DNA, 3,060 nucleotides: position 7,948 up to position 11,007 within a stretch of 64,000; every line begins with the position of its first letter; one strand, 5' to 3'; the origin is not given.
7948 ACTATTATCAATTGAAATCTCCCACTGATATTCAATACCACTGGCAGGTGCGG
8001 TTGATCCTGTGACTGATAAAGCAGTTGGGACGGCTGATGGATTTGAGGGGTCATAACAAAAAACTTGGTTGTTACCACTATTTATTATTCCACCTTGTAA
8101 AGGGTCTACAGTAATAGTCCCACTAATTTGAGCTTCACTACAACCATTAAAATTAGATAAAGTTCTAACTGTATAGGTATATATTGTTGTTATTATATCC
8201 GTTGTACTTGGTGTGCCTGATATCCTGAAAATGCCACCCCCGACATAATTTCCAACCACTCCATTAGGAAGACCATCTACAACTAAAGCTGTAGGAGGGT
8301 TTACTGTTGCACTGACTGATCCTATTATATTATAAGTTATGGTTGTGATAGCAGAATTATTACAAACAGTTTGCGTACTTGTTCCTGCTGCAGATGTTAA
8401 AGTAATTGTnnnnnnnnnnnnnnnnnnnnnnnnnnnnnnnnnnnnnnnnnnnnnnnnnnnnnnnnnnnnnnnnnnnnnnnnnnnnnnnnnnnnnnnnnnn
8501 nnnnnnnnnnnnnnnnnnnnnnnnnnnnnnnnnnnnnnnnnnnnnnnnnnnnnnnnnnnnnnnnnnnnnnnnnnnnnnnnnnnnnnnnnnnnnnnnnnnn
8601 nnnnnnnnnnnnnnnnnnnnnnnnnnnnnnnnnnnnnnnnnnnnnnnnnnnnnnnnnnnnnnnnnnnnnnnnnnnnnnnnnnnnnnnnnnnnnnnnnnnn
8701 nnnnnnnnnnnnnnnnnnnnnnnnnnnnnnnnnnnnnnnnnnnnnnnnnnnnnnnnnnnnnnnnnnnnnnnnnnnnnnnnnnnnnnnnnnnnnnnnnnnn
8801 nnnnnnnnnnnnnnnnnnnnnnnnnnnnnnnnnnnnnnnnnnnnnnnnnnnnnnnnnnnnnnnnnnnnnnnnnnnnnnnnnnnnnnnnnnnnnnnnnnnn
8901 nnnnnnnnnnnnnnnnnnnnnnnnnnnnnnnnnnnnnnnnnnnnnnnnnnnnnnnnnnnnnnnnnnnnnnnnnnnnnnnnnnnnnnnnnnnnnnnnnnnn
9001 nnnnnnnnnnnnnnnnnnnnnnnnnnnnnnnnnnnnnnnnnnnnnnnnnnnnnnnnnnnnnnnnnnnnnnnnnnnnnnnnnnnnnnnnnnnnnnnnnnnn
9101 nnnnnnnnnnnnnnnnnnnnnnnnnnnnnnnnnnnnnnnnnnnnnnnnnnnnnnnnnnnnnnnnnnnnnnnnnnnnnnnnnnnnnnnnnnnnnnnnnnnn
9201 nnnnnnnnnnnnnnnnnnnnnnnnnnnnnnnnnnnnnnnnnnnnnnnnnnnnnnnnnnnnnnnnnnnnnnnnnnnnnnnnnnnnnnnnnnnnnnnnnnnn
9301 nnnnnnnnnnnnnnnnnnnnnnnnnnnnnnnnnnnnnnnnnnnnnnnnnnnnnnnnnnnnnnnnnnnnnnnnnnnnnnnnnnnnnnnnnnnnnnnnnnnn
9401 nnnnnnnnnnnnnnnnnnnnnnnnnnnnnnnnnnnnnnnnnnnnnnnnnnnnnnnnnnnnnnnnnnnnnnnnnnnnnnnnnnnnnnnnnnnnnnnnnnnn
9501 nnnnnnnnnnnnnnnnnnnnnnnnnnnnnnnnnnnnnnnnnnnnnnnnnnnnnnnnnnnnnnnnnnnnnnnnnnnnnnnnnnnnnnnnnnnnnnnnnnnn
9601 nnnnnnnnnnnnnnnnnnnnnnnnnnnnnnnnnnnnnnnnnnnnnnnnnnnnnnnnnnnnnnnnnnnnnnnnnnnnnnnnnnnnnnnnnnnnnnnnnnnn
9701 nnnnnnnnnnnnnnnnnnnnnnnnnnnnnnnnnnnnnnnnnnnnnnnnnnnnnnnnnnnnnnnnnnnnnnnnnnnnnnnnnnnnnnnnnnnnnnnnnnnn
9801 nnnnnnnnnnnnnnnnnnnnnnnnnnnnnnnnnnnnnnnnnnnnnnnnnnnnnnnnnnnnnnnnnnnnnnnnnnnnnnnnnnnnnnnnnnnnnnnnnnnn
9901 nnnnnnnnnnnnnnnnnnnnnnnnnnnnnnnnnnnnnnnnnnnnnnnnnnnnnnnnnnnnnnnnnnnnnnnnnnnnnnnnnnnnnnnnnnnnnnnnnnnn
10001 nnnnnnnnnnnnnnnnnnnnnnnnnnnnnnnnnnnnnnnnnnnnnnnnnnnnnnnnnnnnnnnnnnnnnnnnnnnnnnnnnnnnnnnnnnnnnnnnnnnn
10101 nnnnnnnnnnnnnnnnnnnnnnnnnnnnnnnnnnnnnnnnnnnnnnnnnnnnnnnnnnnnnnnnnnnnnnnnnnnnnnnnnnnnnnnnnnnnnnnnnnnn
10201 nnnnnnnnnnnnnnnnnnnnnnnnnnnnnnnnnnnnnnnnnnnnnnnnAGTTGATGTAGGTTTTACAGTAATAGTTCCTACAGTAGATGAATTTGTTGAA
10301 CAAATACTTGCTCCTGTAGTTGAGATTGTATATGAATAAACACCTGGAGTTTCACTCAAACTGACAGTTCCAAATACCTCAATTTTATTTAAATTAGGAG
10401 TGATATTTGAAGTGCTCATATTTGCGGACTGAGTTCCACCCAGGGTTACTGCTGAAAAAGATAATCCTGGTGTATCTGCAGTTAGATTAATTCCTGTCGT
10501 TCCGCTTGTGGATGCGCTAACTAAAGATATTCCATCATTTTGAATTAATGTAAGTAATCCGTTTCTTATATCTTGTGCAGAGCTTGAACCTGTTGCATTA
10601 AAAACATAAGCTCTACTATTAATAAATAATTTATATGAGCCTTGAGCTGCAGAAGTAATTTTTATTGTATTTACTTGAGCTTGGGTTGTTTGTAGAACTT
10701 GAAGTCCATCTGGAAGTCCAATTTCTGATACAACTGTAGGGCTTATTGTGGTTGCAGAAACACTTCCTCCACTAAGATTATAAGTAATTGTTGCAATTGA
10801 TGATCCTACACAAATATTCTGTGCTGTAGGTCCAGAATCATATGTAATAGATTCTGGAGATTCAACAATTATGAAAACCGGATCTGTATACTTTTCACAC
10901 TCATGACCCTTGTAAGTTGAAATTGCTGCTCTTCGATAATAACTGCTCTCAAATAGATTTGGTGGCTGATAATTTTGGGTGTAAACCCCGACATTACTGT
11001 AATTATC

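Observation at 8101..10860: Domain-within-domain architecture: the new module is inserted into an Ig-like domain between its two stapling cysteines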

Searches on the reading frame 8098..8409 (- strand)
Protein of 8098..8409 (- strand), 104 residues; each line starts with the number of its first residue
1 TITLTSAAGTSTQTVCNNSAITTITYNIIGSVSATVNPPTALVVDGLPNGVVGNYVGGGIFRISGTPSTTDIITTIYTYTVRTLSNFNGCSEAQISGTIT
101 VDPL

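Call 9: search_protein_families(library=pfam, proteins=[window:8098-8409:-], max_evalue=10)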
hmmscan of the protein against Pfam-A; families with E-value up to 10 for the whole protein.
window:8098-8409:- (104 aa): 1 family
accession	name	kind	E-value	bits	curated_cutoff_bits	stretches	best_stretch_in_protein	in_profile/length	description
PF19081.6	Ig_7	-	0.012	16.4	27.3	1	58-103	39-84/84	Ig-like domain CHU_C associated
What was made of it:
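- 8098..8409 (-): Plain module 3 (residues 1445-1548). Cys1460 and Cys1534. This is the only window segment with a Pfam hit: Ig_7 (PF19081) at E 0.012, below the gathering score (call 9).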

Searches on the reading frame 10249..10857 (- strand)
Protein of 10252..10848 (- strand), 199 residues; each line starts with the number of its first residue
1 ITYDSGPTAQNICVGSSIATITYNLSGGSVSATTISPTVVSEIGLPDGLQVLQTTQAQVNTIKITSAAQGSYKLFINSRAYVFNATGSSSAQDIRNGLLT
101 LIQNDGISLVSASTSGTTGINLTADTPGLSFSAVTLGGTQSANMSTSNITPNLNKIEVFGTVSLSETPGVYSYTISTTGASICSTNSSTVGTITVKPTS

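Call 9: search_protein_families(library=pfam, proteins=[window:10252-10848:-], max_evalue=10)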
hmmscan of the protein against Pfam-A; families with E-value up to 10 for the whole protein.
window:10252-10848:- (199 aa): 0 families

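Call 35: predict_structure(alignment_id=A3)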
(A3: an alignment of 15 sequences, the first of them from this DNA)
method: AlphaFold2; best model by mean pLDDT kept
length: 203 residues; sequences in the alignment: 15
mean_pLDDT: 82.6   pTM: 0.74
mean pLDDT of the five models: 82.6, 81.8, 81.4, 80.8, 80.7
residues with pLDDT >= 90: 83; 70-90: 79; 50-70: 36; < 50: 5
segments of 3 or more residues with pLDDT < 50: 1-3
pLDDT, mean of each block of 10 residues (from residue 1): 55 90 81 61 75 88 90 90 91 94 94 92 92 82 72 83 93 87 59 87 65
secondary structure, 60 per line:
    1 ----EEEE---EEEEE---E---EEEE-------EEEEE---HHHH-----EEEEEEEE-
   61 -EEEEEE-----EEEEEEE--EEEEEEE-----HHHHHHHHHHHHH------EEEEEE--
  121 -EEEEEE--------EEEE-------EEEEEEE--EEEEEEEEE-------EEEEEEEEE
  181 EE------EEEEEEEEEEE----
elements in order: E5-8 E12-16 E24-27 E35-39 H43-46 E52-59 E62-67 E73-79 E82-88 H94-106 E113-118 E122-127 E136-139 E147-153 E156-164 E172-182 E189-199
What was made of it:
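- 10252..10848 (-): Split module 1 (residues 632-830). N-half of the Ig-like host at 10702-10845, inserted module at 10432-10680, C-half of the host at 10258-10359. Cys644 and Cys814. AF2 model with pLDDT 82.6 and pTM 0.74 (call 35).
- On He_PIG (PF05345) / Ig_7 (PF19081) putative Ig-like domains (the host domain): The host part of the AF2 model is all beta-strand (call 35).
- The AF2 model of residues 629-831 has pLDDT 82.6 and pTM 0.74 (call 35). The loop holding the second Cys has pLDDT of about 59 (call 35). The pTM of 0.74 for the 203-aa segment (call 35) argues against loosely linked units.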

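Call 38: fold_search(model_id=the predicted structure, library=pdb)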
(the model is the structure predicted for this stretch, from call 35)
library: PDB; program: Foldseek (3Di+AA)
matches with E <= 10: 1404; with E <= 0.001: 6
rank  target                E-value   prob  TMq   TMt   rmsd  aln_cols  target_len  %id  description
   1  8kee_C                1.0e-05  1.00  0.41  0.17   2.1        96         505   21  Cyanophage A-1(L) sheath-tube (released 2024-04-10)
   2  8kee_A                2.4e-05  1.00  0.42  0.17   2.1        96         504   21  Cyanophage A-1(L) sheath-tube (released 2024-04-10)
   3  5l7u_B                2.4e-04  0.99  0.24  0.10  15.7       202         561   11  Crystal structure of BvGH123 with bound GalNAc (released 2017-03-22)
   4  5l7v_B                5.8e-04  0.96  0.23  0.10  15.7       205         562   10  Crystal Structure of BvGH123 with bond transition state analog Galthiazoline. (released 2017-03-22)
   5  7fe5_A                8.5e-04  0.77  0.22  0.24  21.2       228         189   10  AvmM Catalyzes Macrocyclization in Alchivemycin A Biosynthesis (released 2021-09-01)
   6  9ndy_L                9.5e-04  1.00  0.34  0.16  10.2       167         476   12  Composite baseplate asymmetric unit of JohannRWettstein (Bas63) (released 2025-11-19)
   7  7lgr                  1.2e-03  0.75  0.18  0.22  19.6       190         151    9  Streptococcus mutans Collagen binding Protein CNM - N2 Domain (released 2022-01-26)
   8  8fop_j                1.2e-03  1.00  0.35  0.16   4.8       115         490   16  Structure of Agrobacterium tumefaciens bacteriophage Milano curved tail (released 2024-01-17)
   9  8foy                  1.6e-03  1.00  0.39  0.17   4.7       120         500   17  Structure of Agrobacterium tumefaciens bacteriophage Milano contracted tail-sheath (released 2024-01-17)
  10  5l7u_A                1.8e-03  0.92  0.23  0.10  14.9       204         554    8  Crystal structure of BvGH123 with bound GalNAc (released 2017-03-22)
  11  5l7r_A                1.8e-03  0.85  0.22  0.09  15.8       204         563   10  Crystal structure of BvGH123 (released 2017-03-22)
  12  8k2n_A                2.0e-03  0.87  0.24  0.11  17.8       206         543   14  Crystal structure of Group 4 Monosaccharide-releasing beta-N-acetylgalactosaminidase NgaLy from Lacticaseibacillus yic (released 2024-04-24)
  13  8fqc_K1               2.3e-03  1.00  0.36  0.16   8.3       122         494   19  Structure of baseplate with receptor binding complex of Agrobacterium phage Milano (released 2024-01-31)
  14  8k2n_D                2.7e-03  0.84  0.24  0.10  18.9       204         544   12  Crystal structure of Group 4 Monosaccharide-releasing beta-N-acetylgalactosaminidase NgaLy from Lacticaseibacillus yic (released 2024-04-24)
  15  2hb0_A                2.8e-03  0.20  0.17  0.11  25.6       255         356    9  Crystal Structure of CfaE, the Adhesive Subunit of CFA/I Fimbria of Enterotoxigenic Escherichia coli (released 2007-06-26)
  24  8erm_B                5.1e-03  0.77  0.27  0.27  17.8       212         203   12  Crystal structure of FliC D2/D3 domains from Pseudomonas aeruginosa PAO1 (released 2023-05-17)
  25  9ygu_A7               5.7e-03  0.98  0.32  0.15   9.6       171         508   16  Flagella filament structure in H. pylori composed of flagellin FlaA (released 2026-02-25)
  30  8erm_A                7.9e-03  0.97  0.32  0.33  11.2       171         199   13  Crystal structure of FliC D2/D3 domains from Pseudomonas aeruginosa PAO1 (released 2023-05-17)
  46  2zbi_A                1.4e-02  0.98  0.28  0.22  11.1       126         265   17  Crystal structure of a bacterial cell-surface flagellin (released 2008-02-05)
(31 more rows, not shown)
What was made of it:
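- Closest known: Outer domains of flagellar hook proteins. Same: Flagellin outer domains are structural hits (8erm, 9ygu, 2zbi; call 38).
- Also the Milano, Mu and 7-7-1 sheaths and flagellin outer domains 8erm, 9ygu and 2zbi (call 38).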

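Call 73: fold_search(model_id=the predicted structure, library=viral)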
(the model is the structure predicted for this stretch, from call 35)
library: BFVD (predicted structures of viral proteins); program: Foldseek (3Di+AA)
matches with E <= 10: 1402; with E <= 0.001: 20
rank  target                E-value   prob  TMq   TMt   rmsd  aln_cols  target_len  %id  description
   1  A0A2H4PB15            2.4e-06  1.00  0.40  0.38  10.7       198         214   16  (no name in the UniProt tables at hand)
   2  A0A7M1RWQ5            5.5e-05  1.00  0.38  0.29  14.6       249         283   13  Uncharacterized protein [uncultured phage cr8_1]
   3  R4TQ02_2              5.5e-05  0.97  0.24  0.06  18.1       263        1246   11  (no name in the UniProt tables at hand)
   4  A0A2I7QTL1            7.2e-05  1.00  0.38  0.18  12.0       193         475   11  (no name in the UniProt tables at hand)
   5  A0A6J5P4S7            9.5e-05  1.00  0.36  0.22  18.7       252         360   14  Major tail protein [uncultured Caudovirales phage]
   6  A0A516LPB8            2.0e-04  1.00  0.44  0.22   4.1       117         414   21  (no name in the UniProt tables at hand)
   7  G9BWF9                2.3e-04  1.00  0.41  0.38   7.9       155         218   20  (no name in the UniProt tables at hand)
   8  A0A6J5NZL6            2.4e-04  1.00  0.44  0.38  10.8       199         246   14  Uncharacterized protein [uncultured Caudovirales phage]
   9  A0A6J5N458            2.7e-04  1.00  0.40  0.36   8.6       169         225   15  Uncharacterized protein [uncultured Caudovirales phage]
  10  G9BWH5                2.8e-04  1.00  0.41  0.31   4.6       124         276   17  (no name in the UniProt tables at hand)
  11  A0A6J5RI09            3.3e-04  1.00  0.39  0.17   6.5       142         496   11  Tail sheath protein [uncultured Caudovirales phage]
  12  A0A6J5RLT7            3.3e-04  1.00  0.36  0.17  10.8       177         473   14  XkdT Uncharacterized homolog of phage Mu protein gp47 [uncultured Caudovirales phage]
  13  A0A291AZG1            3.7e-04  1.00  0.36  0.23  13.6       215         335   11  Baseplate assembly protein [Shigella phage Sf18]
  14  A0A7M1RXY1            5.7e-04  1.00  0.38  0.25  16.1       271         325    8  Uncharacterized protein [uncultured phage cr10_1]
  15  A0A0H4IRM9            6.4e-04  1.00  0.35  0.17  11.2       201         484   16  Baseplate protein J-like domain-containing protein [Pseudoalteromonas phage H101]
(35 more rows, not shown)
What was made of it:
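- Viral sheath models match as well (call 73).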
